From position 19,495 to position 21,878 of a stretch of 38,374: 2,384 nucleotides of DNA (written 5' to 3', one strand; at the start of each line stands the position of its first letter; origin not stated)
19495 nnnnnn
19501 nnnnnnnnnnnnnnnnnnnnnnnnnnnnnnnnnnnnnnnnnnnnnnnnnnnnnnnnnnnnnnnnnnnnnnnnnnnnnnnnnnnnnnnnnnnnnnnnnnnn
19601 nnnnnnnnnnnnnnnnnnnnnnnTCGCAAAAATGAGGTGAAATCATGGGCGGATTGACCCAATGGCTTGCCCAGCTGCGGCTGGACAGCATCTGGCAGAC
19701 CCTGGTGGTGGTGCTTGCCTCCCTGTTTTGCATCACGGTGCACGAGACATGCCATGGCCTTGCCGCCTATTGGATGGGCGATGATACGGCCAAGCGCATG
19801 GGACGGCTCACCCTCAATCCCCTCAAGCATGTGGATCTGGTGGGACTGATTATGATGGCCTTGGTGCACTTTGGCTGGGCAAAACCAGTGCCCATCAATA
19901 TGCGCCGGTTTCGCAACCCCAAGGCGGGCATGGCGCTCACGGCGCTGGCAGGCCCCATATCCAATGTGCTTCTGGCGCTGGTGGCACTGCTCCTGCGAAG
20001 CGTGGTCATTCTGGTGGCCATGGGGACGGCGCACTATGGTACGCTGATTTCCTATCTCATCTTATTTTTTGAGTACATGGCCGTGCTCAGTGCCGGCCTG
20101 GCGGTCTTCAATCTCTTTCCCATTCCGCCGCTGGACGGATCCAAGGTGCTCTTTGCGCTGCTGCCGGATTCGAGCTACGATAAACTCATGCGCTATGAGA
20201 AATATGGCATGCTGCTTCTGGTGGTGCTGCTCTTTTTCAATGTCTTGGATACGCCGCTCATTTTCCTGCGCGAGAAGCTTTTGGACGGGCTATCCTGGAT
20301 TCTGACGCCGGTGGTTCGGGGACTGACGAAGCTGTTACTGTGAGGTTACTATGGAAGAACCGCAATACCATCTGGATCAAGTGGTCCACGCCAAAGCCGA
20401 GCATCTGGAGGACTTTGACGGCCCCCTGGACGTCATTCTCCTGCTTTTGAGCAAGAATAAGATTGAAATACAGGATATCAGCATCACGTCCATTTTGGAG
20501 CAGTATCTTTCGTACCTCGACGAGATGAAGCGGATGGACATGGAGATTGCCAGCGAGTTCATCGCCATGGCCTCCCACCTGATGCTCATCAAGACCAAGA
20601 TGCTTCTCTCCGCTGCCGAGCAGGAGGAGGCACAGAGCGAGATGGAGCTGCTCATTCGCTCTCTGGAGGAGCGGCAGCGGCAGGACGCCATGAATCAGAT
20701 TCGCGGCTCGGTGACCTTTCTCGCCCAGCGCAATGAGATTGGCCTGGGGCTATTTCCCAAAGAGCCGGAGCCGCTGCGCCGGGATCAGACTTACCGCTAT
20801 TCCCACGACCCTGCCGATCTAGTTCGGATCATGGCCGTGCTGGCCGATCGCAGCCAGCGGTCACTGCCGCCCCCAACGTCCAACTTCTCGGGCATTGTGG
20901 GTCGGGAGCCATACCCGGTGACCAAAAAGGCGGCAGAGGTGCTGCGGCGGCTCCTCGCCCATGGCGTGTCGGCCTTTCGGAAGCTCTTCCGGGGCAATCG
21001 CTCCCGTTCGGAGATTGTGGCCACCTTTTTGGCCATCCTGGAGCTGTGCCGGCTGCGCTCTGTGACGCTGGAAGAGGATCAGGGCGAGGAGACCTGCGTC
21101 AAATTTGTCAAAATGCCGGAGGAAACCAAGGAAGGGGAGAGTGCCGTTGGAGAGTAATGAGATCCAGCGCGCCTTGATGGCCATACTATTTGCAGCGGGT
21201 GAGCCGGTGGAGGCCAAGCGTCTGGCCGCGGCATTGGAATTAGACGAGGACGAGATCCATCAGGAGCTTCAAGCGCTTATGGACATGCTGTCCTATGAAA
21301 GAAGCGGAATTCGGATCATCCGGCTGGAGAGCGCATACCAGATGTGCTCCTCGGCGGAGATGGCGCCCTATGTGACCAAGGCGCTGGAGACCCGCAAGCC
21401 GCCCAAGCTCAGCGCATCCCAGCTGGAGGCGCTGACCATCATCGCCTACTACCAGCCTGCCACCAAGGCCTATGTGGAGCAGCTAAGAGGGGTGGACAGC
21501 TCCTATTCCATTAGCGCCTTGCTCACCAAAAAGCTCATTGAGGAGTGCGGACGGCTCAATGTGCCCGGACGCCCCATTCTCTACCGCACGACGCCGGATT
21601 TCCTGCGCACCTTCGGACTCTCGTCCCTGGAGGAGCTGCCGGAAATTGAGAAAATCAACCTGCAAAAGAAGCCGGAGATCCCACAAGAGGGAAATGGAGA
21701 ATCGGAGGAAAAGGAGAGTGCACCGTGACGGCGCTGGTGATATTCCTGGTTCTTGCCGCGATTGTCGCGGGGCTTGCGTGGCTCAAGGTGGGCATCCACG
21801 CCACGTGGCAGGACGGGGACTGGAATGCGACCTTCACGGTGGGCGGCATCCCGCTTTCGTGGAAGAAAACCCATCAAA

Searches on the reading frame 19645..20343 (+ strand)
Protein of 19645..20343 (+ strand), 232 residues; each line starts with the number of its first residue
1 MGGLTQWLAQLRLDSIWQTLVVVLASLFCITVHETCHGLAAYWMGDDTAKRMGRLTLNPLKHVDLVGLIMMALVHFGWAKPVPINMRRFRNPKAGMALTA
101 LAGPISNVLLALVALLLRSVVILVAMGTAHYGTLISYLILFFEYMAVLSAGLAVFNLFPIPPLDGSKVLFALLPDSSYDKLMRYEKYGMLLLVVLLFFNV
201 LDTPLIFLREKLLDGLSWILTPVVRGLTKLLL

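Call 48: search_protein_families(library=pfam, proteins=[window:19645-20343:+], max_evalue=0.00001)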
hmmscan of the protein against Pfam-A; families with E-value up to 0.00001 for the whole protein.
window:19645-20343:+ (232 aa): 1 family
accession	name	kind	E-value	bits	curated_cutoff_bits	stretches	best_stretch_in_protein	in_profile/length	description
PF02163.28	Peptidase_M50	-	3.2e-14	53.3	27.2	1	24-196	4-218/221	Peptidase family M50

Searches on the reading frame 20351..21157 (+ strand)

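Call 48: search_protein_families(library=pfam, proteins=[window:20351-21157:+], max_evalue=0.00001)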
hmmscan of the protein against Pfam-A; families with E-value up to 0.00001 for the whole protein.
window:20351-21157:+ (268 aa): 1 family
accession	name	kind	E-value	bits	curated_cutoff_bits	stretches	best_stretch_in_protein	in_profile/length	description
PF02616.19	SMC_ScpA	-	1.2e-17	65.2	24.6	1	32-103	1-80/232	Segregation and condensation protein ScpA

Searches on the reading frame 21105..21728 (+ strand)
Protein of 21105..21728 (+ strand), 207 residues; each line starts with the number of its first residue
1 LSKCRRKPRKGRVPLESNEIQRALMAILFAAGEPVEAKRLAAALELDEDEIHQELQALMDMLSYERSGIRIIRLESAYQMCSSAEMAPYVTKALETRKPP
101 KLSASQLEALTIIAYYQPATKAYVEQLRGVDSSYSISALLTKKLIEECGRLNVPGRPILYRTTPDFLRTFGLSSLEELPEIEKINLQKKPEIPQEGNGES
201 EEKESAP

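Call 48: search_protein_families(library=pfam, proteins=[window:21105-21728:+], max_evalue=0.00001)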
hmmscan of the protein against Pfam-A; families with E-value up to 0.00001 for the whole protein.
window:21105-21728:+ (207 aa): 1 family
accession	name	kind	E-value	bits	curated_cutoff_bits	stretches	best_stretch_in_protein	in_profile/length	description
PF04079.22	SMC_ScpB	-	4.6e-50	169.7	27.4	1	24-181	3-160/160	Segregation and condensation complex subunit ScpB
